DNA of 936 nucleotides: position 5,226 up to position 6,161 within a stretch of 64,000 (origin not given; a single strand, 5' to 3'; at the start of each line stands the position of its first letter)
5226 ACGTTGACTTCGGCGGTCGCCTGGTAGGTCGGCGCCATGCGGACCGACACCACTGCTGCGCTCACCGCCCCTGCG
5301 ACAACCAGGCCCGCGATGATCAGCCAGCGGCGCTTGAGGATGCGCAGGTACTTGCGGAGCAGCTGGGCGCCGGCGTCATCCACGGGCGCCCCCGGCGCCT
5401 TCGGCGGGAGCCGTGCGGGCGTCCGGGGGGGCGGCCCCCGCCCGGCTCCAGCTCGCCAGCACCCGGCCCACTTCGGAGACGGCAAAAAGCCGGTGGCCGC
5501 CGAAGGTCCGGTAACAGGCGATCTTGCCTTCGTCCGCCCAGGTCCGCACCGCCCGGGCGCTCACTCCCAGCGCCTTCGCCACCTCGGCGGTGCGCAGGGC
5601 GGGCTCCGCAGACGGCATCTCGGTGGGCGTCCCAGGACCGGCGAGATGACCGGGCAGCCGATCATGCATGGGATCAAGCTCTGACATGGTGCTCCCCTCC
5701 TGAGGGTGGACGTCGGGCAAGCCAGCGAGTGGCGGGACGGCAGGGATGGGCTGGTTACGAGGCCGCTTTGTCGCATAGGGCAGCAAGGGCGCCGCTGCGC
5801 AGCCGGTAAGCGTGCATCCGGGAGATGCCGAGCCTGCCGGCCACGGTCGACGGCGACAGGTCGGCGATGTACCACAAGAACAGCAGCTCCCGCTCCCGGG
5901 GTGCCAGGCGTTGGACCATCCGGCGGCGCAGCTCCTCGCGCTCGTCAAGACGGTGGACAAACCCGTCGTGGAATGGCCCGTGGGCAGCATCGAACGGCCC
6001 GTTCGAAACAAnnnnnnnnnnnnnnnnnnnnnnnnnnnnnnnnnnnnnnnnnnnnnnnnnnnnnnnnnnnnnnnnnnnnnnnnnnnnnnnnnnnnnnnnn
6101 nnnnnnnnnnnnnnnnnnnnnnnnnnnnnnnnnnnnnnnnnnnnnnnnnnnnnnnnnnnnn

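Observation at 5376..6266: Wzc BY-kinase and Wzb phosphatase separated by two mini-regulators (BldC-like HTH and sigma-region-4-only protein)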

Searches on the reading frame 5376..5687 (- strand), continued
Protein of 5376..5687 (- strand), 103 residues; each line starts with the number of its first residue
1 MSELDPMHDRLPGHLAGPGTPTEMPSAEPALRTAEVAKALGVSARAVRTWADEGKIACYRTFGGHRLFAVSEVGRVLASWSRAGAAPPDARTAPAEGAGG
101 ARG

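Call 62: fold_search(model_id=the predicted structure, library=pdb)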
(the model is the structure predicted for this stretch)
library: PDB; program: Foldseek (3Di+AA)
matches with E <= 10: 769; with E <= 0.001: 0
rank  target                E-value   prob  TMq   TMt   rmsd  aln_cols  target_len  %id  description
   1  5i44_B                1.0e-03  1.00  0.45  0.65   2.0        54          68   28  Structure of RacA-DNA complex; P21 form (released 2016-05-04)
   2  5i44_K                1.6e-03  1.00  0.43  0.63   3.0        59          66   30  Structure of RacA-DNA complex; P21 form (released 2016-05-04)
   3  6ama_B                1.7e-03  1.00  0.46  0.82   1.4        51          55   45  Structure of S. coelicolor/S. venezuelae BldC-smeA-ssfA complex to 3.09 Angstrom (released 2018-03-28)
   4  6ama_Y                1.8e-03  1.00  0.47  0.81   1.8        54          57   46  Structure of S. coelicolor/S. venezuelae BldC-smeA-ssfA complex to 3.09 Angstrom (released 2018-03-28)
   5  5i44_A                1.9e-03  1.00  0.43  0.63   3.0        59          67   30  Structure of RacA-DNA complex; P21 form (released 2016-05-04)
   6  6ama_P                2.1e-03  1.00  0.46  0.80   1.4        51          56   45  Structure of S. coelicolor/S. venezuelae BldC-smeA-ssfA complex to 3.09 Angstrom (released 2018-03-28)
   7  5d8c_B                2.1e-03  1.00  0.44  0.36   3.0        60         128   25  Crystal structure of HiNmlR, a MerR family regulator lacking the sensor domain, bound to promoter DNA (released 2016-06-29)
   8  6ama_H                3.1e-03  1.00  0.46  0.82   1.4        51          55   45  Structure of S. coelicolor/S. venezuelae BldC-smeA-ssfA complex to 3.09 Angstrom (released 2018-03-28)
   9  5i44_G                3.1e-03  1.00  0.44  0.63   3.1        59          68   29  Structure of RacA-DNA complex; P21 form (released 2016-05-04)
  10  5d8c_A                4.2e-03  1.00  0.44  0.36   3.1        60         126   25  Crystal structure of HiNmlR, a MerR family regulator lacking the sensor domain, bound to promoter DNA (released 2016-06-29)
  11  6ama_A                4.5e-03  1.00  0.46  0.83   1.4        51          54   45  Structure of S. coelicolor/S. venezuelae BldC-smeA-ssfA complex to 3.09 Angstrom (released 2018-03-28)
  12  6amk_A                5.5e-03  1.00  0.45  0.83   1.4        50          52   42  Structure of Streptomyces venezuelae BldC-whiI opt complex (released 2018-03-28)
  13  5d90_C                5.5e-03  1.00  0.43  0.35   4.4        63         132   24  Crystal structure of HiNmlR, a MerR family regulator lacking the sensor domain, bound to promoter DNA (released 2016-06-29)
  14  5e01_B                6.2e-03  1.00  0.44  0.36   3.0        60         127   25  Crystal structure of HiNmlR, a MerR family regulator lacking the sensor domain, bound to palyndromic promoter DNA (released 2016-06-29)
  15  6amk_B                8.0e-03  1.00  0.45  0.86   1.3        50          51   42  Structure of Streptomyces venezuelae BldC-whiI opt complex (released 2018-03-28)
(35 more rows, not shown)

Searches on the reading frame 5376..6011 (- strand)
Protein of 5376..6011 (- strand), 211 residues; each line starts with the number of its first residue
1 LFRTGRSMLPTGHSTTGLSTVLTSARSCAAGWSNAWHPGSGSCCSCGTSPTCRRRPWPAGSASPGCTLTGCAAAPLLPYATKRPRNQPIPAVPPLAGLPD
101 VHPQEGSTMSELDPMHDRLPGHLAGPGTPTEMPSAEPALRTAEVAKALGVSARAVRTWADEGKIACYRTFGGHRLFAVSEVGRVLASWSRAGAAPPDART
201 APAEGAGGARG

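Call 3: search_protein_families(library=pfam, proteins=[window:5376-6011:-], max_evalue=0.1)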
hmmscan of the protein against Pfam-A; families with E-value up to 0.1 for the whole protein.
window:5376-6011:- (211 aa): 8 families
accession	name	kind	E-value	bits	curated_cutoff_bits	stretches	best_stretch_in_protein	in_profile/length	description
PF00376.29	MerR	-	5.1e-10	39.4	28.2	1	140-176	1-38/38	MerR family regulatory protein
PF12728.13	HTH_17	-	4.7e-09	36.8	27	1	139-184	2-46/51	Helix-turn-helix domain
PF13411.12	MerR_1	-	7.5e-06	26.4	21.6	1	140-183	2-45/69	MerR HTH family regulatory protein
PF14549.12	P22_Cro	-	0.0088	16.2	30.2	1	142-160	13-31/60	DNA-binding transcriptional regulator Cro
PF13384.12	HTH_23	-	0.017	15.4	24.6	1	139-158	18-37/50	Homeodomain-like domain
PF21531.3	Rv2175c_wHTH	-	0.021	15.2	27.1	1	133-168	10-45/57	DNA-binding protein Rv2175c, wHTH domain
PF08281.18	Sigma70_r4_2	-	0.044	13.9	25.7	1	140-159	28-47/54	Sigma-70, region 4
PF13338.12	AbiEi_4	-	0.082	13.5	25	0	139-164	14-38/49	Transcriptional regulator, AbiEi antitoxin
